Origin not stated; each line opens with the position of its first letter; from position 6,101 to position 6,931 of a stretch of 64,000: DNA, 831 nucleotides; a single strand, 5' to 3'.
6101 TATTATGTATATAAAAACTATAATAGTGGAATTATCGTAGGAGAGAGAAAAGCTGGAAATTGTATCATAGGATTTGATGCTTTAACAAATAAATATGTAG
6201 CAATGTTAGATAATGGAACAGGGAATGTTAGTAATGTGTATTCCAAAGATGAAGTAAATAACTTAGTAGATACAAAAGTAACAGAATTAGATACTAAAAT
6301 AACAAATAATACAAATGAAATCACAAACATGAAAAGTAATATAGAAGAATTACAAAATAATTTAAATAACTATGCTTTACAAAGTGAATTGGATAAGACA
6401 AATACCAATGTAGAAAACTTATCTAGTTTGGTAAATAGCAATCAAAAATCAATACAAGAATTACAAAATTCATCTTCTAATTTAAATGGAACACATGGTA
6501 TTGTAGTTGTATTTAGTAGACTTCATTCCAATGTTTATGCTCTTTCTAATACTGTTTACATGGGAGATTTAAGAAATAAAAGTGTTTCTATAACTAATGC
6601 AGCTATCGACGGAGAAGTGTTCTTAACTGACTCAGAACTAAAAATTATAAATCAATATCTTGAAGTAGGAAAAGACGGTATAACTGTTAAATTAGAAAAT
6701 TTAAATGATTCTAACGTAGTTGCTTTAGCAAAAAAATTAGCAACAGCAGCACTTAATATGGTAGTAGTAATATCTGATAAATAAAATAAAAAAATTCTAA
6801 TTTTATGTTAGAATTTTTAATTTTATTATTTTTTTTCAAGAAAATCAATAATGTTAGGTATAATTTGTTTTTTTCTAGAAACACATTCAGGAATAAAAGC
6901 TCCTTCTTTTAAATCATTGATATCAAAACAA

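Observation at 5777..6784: Three-member dispersed family of prepilin-type proteins with near-identical N-terminal ~200 aa and unrelated C-terminal tips, with no pilus assembly genes nearby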

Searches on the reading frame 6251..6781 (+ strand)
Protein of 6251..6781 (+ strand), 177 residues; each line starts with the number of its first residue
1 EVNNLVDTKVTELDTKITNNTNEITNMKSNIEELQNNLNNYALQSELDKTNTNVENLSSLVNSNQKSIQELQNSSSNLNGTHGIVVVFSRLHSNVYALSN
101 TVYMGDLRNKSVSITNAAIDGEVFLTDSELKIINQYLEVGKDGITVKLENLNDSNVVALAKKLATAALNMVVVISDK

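Call 29: search_protein_families(library=phrogs, proteins=[window:6251-6781:+], max_evalue=0.01)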
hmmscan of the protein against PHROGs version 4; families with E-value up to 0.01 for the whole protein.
seq(177 aa): 3 families
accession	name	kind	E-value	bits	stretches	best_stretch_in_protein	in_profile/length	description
phrog_2589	-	tail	3.7e-07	27.9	1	6-123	1342-1439/3686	tail protein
phrog_4949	-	unknown function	0.0063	16.7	1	8-72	230-296/447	-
phrog_689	-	lysis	0.0092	17.2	0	17-87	4-75/91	holin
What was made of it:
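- There are weak PHROG tail hits over the coiled coil (call 29).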

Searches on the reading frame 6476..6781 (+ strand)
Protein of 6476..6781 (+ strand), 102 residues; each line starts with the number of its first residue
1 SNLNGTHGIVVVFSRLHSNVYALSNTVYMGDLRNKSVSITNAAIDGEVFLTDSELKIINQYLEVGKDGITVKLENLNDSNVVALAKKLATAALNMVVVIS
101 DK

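Call 58: search_dna_similar(query=window:6476-6781:+, collection=phages, mode=protein, max_evalue=0.01, max_rows=15)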
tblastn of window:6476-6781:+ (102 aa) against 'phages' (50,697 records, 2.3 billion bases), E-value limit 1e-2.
No match.

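Call 83: find_related_loci(query=window:6476-6781:+, collection=viral_contigs, flank=8000)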
Query window:6476-6781:+ (102 aa) in viral_contigs; peptide patterns used: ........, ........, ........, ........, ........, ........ (x = any residue, [..] = any of these).
36 stretches matched a pattern, but none encodes a relative of the query by tblastn (E <= 1e-3).

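Call 93: find_homologous_proteins(query=window:6476-6781:+, max_evalue=0.01)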
Query window:6476-6781:+: 29 candidates shared short words with the query, none scored E <= 0.01.

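Call 94: search_solved_structures(query=window:6476-6781:+, max_evalue=1)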
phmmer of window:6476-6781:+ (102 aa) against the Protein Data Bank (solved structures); distinct sequences matched with E-value up to 1: 3.
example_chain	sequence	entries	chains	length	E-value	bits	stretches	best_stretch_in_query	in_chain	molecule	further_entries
8azw_N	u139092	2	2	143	0.038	17.5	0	4-59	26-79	eL28 (60S ribosomal protein L28)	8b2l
9vtg_Lc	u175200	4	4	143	0.15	15.6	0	4-59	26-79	60S ribosomal protein L28-1-like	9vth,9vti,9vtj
7qiw_r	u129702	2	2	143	0.76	13.3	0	4-60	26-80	Ribosomal_L28e domain-containing protein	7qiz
